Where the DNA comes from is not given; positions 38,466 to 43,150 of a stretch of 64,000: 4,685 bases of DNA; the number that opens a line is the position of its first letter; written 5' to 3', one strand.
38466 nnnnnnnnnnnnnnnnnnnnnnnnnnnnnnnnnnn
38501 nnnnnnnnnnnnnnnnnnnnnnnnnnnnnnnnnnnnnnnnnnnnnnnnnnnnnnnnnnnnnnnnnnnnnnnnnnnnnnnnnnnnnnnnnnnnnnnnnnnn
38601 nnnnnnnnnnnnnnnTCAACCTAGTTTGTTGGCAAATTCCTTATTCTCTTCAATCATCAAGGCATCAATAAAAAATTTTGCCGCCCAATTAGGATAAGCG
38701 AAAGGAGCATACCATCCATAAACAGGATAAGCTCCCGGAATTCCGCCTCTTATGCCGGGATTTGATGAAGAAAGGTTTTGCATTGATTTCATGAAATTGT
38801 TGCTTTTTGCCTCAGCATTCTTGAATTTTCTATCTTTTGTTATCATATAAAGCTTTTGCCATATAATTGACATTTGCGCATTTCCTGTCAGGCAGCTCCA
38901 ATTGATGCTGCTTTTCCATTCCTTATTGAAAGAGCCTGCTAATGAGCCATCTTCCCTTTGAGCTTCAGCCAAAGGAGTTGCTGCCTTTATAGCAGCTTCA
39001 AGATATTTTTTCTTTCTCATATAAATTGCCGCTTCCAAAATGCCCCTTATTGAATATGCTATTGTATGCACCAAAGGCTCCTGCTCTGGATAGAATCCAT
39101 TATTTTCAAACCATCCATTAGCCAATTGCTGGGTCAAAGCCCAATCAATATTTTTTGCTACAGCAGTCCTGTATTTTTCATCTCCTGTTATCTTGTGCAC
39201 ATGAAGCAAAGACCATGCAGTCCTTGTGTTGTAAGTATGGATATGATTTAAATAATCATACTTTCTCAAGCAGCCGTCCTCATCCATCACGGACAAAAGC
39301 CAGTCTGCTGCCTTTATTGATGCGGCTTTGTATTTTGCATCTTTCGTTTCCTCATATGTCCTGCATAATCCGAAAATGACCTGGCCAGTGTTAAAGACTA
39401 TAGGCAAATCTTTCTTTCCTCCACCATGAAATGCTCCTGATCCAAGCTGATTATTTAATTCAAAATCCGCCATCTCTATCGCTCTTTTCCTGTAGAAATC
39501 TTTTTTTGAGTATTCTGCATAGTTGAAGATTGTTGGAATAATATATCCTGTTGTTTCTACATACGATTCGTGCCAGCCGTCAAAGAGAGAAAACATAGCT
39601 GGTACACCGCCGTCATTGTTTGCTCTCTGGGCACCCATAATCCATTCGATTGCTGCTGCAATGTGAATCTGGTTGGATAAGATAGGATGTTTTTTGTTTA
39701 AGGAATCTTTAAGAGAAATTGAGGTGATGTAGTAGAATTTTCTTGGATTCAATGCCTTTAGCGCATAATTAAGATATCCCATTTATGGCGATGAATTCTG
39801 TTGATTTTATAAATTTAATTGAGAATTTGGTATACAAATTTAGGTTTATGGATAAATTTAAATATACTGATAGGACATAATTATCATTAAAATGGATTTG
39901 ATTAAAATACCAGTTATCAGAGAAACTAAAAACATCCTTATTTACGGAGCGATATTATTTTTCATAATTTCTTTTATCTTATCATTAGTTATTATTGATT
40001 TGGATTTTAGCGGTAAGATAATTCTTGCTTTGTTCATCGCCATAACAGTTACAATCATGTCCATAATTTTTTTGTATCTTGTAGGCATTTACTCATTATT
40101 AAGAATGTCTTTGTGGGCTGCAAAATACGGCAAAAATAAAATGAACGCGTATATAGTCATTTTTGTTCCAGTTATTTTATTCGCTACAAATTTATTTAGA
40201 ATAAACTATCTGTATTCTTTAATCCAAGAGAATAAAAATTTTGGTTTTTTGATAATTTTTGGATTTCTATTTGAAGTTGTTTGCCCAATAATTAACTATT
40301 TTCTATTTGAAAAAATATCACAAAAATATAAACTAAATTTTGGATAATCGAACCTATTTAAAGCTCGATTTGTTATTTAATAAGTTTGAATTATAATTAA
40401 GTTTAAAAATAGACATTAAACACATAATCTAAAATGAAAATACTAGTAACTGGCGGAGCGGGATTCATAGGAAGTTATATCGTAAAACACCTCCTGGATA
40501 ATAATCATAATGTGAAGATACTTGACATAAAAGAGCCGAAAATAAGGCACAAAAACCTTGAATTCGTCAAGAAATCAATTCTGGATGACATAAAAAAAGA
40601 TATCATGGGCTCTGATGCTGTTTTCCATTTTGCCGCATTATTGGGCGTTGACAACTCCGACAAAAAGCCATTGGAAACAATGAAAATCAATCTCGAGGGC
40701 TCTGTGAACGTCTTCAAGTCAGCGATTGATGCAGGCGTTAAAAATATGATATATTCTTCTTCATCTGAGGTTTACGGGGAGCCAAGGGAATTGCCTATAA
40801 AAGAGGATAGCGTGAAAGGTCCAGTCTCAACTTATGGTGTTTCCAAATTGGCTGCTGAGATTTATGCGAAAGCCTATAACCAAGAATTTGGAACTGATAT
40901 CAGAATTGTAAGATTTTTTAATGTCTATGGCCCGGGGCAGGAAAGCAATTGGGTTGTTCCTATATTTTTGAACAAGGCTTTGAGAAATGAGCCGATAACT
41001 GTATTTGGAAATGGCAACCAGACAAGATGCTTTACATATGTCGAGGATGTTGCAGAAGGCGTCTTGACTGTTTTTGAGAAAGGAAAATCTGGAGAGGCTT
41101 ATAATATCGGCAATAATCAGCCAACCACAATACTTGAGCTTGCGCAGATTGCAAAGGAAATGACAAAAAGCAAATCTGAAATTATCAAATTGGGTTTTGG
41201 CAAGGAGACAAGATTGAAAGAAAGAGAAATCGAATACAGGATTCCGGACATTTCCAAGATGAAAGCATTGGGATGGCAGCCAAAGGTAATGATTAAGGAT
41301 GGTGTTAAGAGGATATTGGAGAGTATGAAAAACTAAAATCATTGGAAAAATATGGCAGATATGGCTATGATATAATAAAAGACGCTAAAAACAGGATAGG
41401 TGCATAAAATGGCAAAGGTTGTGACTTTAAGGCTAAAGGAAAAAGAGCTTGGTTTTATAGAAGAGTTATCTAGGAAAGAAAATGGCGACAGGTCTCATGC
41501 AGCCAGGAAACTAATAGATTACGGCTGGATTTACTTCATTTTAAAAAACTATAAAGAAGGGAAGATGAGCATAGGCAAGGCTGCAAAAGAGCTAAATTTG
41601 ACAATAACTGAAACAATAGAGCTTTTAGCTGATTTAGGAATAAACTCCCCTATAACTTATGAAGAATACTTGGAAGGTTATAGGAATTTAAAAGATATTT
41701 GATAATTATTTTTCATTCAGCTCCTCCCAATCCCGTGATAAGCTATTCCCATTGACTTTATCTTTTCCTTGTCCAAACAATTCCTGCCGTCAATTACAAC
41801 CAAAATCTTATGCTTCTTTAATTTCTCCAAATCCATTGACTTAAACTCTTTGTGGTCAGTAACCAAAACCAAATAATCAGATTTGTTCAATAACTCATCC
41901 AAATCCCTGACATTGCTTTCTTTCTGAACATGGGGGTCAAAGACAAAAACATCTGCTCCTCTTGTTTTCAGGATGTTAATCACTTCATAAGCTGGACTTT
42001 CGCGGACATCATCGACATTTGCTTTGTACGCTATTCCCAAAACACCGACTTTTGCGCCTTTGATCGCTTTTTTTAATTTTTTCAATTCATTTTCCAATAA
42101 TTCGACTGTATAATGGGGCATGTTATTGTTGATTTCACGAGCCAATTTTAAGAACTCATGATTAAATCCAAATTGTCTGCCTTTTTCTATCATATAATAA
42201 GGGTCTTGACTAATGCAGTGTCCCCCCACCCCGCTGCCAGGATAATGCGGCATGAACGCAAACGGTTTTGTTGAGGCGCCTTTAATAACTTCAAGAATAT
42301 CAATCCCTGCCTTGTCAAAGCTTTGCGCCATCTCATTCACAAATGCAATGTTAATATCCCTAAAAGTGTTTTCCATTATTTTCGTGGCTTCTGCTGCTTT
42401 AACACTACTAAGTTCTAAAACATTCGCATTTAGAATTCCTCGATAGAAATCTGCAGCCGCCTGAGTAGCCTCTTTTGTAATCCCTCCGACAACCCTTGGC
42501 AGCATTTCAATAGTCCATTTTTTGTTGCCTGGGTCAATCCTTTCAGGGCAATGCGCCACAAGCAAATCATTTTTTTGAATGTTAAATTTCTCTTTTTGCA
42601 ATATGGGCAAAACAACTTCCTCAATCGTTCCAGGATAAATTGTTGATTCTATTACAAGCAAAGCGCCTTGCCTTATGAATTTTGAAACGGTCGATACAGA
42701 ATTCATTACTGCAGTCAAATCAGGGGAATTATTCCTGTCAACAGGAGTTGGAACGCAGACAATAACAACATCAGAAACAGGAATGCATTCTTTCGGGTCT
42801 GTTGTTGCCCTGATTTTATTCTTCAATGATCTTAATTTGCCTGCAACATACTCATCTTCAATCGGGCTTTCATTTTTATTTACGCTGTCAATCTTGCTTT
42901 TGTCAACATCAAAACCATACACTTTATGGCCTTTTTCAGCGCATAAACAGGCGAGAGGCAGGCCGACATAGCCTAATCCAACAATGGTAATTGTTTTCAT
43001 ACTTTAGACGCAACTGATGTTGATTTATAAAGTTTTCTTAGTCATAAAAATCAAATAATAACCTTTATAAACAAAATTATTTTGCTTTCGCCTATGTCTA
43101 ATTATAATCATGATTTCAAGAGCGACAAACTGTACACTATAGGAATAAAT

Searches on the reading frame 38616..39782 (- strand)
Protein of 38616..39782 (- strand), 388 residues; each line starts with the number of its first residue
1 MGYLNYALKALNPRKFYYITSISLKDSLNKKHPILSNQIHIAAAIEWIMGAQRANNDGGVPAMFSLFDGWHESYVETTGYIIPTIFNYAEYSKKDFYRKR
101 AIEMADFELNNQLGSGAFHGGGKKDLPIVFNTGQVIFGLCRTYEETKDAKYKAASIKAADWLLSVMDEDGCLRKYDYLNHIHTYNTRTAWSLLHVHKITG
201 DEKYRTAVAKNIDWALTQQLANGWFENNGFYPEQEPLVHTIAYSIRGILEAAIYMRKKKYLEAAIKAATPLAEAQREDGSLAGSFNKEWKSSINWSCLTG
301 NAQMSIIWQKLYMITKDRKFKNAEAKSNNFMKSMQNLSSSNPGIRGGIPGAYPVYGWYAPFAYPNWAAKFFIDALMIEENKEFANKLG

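Call 50: search_protein_families(library=pfam, proteins=[window:38616-39782:-], max_evalue=0.001)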
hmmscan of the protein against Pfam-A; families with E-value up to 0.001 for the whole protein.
window:38616-39782:- (388 aa): 5 families
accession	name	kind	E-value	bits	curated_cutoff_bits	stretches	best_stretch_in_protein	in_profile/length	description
PF09492.16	Pec_lyase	-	5e-12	46.1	22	1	192-265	48-119/292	Pectic acid lyase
PF07470.19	Glyco_hydro_88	-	1.2e-07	31.5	26.6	2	138-234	37-127/352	Glycosyl Hydrolase Family 88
PF06662.19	C5-epim_C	-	1.9e-06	27.9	23.3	1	132-188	31-88/188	D-glucuronyl C5-epimerase C-terminus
PF13243.12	SQHop_cyclase_C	-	4e-06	26.5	26.1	1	78-244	142-303/319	Squalene-hopene cyclase C-terminal domain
PF07944.18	Beta-AFase-like_GH127_cat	-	1.8e-05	24.3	24.9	1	129-263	124-250/376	Beta-L-arabinofuranosidase, GH127 catalytic domain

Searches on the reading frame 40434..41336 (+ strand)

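Call 68: search_protein_families(library=ncbifam, proteins=[window:40434-41336:+], max_evalue=1e-10)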
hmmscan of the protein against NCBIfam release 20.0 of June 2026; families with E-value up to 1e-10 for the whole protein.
window:40434-41336:+ (300 aa): 25 families
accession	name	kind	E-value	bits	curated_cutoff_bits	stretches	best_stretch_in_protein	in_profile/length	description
TIGR04180.1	EDH_00030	hypoth_equivalog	1.6e-46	158.7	475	1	3-284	1-295/297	NAD-dependent 4,6-dehydratase LegB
TIGR01181.1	dTDP_gluc_dehyt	equivalog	1.8e-45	155.4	365.1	1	2-294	1-307/321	dTDP-glucose 4,6-dehydratase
TIGR01179.1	galE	equivalog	1.4e-38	132.6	262.3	1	2-247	1-278/332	UDP-glucose 4-epimerase GalE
TIGR02197.1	heptose_epim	equivalog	7.4e-36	123.9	274.6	1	3-299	1-314/316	ADP-glyceromanno-heptose 6-epimerase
NF011728.1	PRK15181.1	equivalog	4.4e-32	111.4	760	1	3-296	18-335/348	Vi polysaccharide biosynthesis UDP-N-acetylglucosaminuronic acid C-4 epimerase TviC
NF047922.1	GDPFucSynFcl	equivalog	5.2e-30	105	500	1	2-294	4-297/308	GDP-L-fucose synthase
NF008872.0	PRK11908.1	equivalog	1e-27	97.1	294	1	1-298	2-335/349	bifunctional UDP-4-keto-pentose/UDP-xylose synthase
NF008360.0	PRK11150.1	equivalog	1.6e-27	96.5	452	1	3-296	2-304/310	ADP-glyceromanno-heptose 6-epimerase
NF007490.0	PRK10084.1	subfamily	1.1e-26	93.7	649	1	1-296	1-332/361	dTDP-glucose 4,6-dehydratase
TIGR03466.1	HpnA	hypoth_equivalog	4.2e-26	91.6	367.65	1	1-248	1-250/327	hopanoid-associated sugar epimerase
NF007582.0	PRK10217.1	equivalog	4.4e-25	88.5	698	1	2-294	3-327/355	dTDP-glucose 4,6-dehydratase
NF007956.0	PRK10675.1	subfamily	1.5e-24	86.8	394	1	1-237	1-273/338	UDP-glucose 4-epimerase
TIGR01214.1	rmlD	equivalog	2.5e-23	82.6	224.05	1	2-246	1-229/285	dTDP-4-dehydrorhamnose reductase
NF005998.1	PRK08125.1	equivalog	8.1e-20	70.7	777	1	2-296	317-647/649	bifunctional UDP-4-amino-4-deoxy-L-arabinose formyltransferase/UDP-glucuronic acid oxidase ArnA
TIGR02622.1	CDP_4_6_dhtase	equivalog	1e-18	67.6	278.45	1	2-297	6-329/352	CDP-glucose 4,6-dehydratase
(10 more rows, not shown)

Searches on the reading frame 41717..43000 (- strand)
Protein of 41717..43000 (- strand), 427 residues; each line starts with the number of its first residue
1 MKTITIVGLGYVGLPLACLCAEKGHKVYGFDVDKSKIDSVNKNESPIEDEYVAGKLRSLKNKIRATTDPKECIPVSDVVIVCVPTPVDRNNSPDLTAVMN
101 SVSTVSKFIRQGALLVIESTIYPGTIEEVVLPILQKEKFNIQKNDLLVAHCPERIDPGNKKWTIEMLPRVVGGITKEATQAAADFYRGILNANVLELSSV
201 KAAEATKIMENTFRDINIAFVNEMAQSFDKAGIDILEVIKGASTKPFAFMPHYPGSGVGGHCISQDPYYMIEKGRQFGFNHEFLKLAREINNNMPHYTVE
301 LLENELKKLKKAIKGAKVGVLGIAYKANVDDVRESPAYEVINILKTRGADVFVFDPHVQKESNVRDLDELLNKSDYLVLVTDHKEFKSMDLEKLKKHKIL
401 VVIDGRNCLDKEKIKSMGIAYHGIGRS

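Call 68: search_protein_families(library=ncbifam, proteins=[window:41717-43000:-], max_evalue=1e-10)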
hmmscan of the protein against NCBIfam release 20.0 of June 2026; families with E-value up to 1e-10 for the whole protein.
window:41717-43000:- (427 aa): 7 families
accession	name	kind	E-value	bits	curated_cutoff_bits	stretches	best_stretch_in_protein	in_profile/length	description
TIGR03026.1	NDP-sugDHase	subfamily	5.8e-132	440.3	189.8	1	3-407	2-413/413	nucleotide sugar dehydrogenase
NF040825.1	UDPMaNacDH_Arch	equivalog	4.3e-95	319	750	1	3-426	2-415/418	UDP-N-acetyl-D-mannosamine dehydrogenase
NF008286.0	PRK11064.1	equivalog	5.9e-77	259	459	1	2-399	4-412/420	UDP-N-acetyl-D-mannosamine dehydrogenase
NF011729.0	PRK15182.1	equivalog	2.3e-71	240.8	592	1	4-395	9-400/425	Vi polysaccharide biosynthesis UDP-N-acetylglucosamine C-6 dehydrogenase TviB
NF041297.1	UDPGDh_AglM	equivalog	1.5e-60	205.4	670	1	3-423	2-427/429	UDP-glucose 6-dehydrogenase AglM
NF047673.2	TeichurnBiosyTuaD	equivalog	8.2e-56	190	700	1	1-426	1-431/439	UDP-glucose 6-dehydrogenase TuaD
NF011631.0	PRK15057.1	equivalog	4.6e-24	85.2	757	1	3-363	2-344/388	UDP-glucose 6-dehydrogenase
